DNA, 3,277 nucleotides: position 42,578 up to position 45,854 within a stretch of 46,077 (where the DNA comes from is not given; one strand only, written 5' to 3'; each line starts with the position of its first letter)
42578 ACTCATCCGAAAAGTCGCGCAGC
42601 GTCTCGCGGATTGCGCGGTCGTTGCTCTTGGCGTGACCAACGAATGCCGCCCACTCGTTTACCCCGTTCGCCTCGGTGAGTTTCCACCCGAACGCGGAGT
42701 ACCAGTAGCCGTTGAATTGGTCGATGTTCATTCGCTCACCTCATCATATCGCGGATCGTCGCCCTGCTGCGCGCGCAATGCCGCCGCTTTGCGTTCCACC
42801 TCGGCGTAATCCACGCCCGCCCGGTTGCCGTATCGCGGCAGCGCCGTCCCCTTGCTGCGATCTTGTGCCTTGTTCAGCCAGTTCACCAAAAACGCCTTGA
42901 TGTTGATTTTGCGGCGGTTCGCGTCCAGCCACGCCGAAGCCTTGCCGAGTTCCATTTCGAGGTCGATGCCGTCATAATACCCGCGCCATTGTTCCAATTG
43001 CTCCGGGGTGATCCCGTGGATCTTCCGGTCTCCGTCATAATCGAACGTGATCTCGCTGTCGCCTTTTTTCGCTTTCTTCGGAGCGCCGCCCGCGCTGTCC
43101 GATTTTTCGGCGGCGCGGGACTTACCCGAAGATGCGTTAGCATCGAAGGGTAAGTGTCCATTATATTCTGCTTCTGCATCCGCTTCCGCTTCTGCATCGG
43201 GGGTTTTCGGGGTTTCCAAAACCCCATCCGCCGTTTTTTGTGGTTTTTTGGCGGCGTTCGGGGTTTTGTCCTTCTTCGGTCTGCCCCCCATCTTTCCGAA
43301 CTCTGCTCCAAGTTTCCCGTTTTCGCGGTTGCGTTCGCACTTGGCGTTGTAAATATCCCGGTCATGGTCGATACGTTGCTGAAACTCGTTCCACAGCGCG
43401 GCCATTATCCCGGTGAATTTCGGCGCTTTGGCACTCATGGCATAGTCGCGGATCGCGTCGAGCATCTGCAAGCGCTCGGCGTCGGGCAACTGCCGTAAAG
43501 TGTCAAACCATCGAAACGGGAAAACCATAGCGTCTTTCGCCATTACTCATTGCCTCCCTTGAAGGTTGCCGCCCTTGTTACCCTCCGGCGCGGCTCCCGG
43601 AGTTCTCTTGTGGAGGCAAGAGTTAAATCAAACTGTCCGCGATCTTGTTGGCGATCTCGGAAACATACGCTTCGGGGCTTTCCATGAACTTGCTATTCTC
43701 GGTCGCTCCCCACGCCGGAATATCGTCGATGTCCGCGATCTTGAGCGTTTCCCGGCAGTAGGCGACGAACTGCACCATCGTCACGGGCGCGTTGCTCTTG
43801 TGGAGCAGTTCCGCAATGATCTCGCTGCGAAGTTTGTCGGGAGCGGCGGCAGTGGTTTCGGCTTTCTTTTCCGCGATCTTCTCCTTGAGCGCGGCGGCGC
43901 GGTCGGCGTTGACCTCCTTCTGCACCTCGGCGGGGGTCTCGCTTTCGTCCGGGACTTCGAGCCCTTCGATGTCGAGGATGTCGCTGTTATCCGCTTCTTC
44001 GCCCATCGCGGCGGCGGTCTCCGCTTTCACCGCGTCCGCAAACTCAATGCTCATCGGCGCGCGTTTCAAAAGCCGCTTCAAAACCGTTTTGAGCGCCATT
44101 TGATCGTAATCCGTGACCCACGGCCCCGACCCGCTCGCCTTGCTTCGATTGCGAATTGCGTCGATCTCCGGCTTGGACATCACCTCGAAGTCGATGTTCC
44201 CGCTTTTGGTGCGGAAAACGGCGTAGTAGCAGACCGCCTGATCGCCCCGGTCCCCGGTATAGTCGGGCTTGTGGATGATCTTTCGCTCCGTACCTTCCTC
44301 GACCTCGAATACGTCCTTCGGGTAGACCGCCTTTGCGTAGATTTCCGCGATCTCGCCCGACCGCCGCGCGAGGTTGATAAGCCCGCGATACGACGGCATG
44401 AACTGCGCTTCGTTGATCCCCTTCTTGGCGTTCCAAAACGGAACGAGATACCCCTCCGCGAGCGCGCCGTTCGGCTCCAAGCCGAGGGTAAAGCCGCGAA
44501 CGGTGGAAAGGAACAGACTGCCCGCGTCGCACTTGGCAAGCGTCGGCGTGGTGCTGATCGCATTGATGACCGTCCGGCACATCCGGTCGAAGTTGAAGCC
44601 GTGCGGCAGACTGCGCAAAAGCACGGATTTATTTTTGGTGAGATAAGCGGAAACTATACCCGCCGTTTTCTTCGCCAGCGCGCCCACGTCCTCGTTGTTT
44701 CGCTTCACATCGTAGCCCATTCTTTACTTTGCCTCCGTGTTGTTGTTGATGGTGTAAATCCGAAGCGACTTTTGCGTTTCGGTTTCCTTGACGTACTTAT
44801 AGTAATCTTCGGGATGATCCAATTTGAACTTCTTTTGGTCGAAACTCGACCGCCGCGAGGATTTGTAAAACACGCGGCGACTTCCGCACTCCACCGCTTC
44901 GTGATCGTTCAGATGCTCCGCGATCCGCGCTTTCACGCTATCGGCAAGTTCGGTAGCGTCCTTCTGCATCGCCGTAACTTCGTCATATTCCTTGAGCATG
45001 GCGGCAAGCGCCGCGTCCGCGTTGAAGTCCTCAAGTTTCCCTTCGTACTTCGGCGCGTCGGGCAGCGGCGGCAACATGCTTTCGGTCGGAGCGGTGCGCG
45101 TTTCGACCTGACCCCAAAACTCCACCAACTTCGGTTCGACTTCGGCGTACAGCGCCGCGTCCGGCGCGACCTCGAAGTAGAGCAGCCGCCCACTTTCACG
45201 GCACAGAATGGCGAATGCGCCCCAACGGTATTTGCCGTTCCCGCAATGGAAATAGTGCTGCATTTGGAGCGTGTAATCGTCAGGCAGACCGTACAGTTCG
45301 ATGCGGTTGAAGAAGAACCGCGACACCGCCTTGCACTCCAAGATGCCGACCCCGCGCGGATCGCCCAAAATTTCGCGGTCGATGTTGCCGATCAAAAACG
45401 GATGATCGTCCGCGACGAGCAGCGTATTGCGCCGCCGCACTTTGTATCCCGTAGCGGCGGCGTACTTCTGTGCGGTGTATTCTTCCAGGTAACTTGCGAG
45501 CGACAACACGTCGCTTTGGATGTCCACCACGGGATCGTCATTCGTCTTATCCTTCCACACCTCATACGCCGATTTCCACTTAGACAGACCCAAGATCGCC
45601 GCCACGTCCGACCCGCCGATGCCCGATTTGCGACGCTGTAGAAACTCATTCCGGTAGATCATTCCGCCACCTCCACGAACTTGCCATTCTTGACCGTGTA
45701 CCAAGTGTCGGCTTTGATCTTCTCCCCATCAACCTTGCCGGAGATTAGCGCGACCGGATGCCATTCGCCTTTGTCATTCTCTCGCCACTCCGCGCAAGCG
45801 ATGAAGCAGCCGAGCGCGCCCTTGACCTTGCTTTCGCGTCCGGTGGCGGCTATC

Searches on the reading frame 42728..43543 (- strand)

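Call 81: search_protein_families(library=pfam, proteins=[window:42728-43543:-], max_evalue=0.001)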
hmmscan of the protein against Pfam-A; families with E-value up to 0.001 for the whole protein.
window:42728-43543:- (271 aa): 1 family
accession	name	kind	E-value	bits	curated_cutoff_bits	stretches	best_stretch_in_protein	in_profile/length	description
PF19808.4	DUF6291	-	1.3e-15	57.8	27.2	1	7-86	3-75/79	Family of unknown function (DUF6291)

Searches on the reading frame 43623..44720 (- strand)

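Call 81: search_protein_families(library=pfam, proteins=[window:43623-44720:-], max_evalue=0.001)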
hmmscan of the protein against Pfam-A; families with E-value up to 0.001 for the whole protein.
window:43623-44720:- (365 aa): 1 family
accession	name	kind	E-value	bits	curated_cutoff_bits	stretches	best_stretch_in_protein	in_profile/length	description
PF03837.19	RecT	-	1.6e-44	152.3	24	1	46-241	2-192/198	RecT family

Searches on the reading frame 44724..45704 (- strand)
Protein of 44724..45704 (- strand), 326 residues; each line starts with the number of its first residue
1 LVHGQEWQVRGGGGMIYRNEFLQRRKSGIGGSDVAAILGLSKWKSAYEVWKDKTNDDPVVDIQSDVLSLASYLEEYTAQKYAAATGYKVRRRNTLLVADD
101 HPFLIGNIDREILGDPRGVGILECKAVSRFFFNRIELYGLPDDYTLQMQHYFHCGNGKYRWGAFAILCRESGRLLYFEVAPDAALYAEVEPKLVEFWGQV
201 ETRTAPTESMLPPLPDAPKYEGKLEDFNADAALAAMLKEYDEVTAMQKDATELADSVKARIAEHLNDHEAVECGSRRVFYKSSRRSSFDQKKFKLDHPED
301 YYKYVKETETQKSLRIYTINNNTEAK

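Call 81: search_protein_families(library=pfam, proteins=[window:44724-45704:-], max_evalue=0.001)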
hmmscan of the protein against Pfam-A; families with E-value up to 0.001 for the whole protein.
window:44724-45704:- (326 aa): 1 family
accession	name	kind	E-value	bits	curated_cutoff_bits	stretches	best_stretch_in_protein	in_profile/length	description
PF09588.16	YqaJ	-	1.4e-25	90.8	22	1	20-154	1-146/150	YqaJ-like viral recombinase domain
